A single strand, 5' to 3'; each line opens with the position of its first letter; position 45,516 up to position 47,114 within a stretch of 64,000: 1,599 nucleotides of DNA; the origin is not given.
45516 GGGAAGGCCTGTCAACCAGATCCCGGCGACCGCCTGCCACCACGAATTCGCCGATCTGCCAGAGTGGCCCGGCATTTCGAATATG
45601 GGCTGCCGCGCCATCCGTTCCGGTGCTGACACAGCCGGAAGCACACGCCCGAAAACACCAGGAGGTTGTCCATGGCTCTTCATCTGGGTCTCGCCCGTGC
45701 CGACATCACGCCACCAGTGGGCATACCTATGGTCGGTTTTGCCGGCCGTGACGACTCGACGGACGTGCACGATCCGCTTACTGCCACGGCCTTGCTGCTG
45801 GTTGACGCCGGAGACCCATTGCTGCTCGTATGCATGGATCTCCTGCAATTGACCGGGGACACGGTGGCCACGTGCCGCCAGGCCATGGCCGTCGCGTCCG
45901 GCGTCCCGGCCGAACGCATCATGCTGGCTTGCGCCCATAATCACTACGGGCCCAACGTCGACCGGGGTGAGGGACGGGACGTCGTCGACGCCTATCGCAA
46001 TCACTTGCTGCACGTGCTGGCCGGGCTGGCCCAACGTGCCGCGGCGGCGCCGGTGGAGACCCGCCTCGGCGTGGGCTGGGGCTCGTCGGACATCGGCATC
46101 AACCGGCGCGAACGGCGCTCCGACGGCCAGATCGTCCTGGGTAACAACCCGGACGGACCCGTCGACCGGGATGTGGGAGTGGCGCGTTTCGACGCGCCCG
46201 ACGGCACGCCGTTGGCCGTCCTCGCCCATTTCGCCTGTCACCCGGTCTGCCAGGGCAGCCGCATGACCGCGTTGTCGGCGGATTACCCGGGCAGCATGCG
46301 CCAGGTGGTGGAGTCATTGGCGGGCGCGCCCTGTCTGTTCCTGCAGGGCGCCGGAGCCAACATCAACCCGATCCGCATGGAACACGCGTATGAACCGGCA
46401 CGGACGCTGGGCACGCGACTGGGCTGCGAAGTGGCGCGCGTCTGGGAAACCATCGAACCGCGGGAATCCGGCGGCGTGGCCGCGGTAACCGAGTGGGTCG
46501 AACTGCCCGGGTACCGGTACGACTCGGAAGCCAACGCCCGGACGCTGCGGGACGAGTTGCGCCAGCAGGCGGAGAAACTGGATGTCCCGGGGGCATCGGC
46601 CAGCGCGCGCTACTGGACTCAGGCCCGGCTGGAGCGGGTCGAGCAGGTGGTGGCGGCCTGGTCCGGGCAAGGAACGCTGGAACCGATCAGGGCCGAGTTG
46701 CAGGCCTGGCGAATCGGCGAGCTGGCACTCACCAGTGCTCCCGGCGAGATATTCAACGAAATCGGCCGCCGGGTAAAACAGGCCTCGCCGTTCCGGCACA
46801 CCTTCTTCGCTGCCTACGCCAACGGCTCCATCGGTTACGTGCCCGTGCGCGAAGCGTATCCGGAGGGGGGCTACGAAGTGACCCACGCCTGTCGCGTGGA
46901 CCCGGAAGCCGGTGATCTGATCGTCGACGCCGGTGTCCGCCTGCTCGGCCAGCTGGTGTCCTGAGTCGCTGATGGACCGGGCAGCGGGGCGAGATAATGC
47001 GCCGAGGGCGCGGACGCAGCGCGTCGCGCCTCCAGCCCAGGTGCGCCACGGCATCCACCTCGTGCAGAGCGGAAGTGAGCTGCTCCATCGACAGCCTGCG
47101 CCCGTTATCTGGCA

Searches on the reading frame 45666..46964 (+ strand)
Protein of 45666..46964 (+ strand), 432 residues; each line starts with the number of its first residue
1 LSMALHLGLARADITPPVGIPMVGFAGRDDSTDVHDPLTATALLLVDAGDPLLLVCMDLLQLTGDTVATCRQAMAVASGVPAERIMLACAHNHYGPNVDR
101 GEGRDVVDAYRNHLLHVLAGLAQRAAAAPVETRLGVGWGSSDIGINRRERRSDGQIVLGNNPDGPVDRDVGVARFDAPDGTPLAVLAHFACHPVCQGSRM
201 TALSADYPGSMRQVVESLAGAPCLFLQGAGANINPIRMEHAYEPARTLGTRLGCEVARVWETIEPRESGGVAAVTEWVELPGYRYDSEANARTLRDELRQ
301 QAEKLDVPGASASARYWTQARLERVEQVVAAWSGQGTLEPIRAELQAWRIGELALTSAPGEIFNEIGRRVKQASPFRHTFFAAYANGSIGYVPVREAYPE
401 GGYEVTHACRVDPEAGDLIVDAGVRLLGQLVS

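Call 8: search_protein_families(library=pfam, proteins=[window:45666-46964:+], max_evalue=0.001)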
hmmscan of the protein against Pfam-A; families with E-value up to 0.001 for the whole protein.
window:45666-46964:+ (432 aa): 1 family
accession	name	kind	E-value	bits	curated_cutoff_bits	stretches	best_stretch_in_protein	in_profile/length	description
PF04734.18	Ceramidase_alk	-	2.9e-08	33.3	32.1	0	340-404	419-493/509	Neutral/alkaline non-lysosomal ceramidase, N-terminal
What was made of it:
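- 45672..46964 (+): Context only: upstream distant ceramidase-like hydrolase, 260 nt from the GRE. Pfam Ceramidase_alk 33 bits (call 8).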

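Call 25: search_protein_families(library=ncbifam, proteins=[window:45666-46964:+], max_evalue=0.0001)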
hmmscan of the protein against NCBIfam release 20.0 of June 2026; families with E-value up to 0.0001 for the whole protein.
window:45666-46964:+ (432 aa): 0 families

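Call 65: search_solved_structures(query=window:45672-46964:+, max_evalue=0.01)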
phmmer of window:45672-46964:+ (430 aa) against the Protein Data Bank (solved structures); distinct sequences matched with E-value up to 0.01: 1.
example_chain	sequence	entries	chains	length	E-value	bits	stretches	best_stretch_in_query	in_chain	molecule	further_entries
2zws_A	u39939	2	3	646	1.4e-06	30.5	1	339-402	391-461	Neutral ceramidase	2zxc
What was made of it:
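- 45672..46964 (+): PDB 2zws E 1.4e-6 over 64 residues (call 65).
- Checked: The 'neutral-ceramidase-like' neighbour (45672-46964) rests on a 33-bit Pfam hit (cut-off 32.1) and a 64-residue PDB match at E 1.4e-6 (calls 8, 65).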
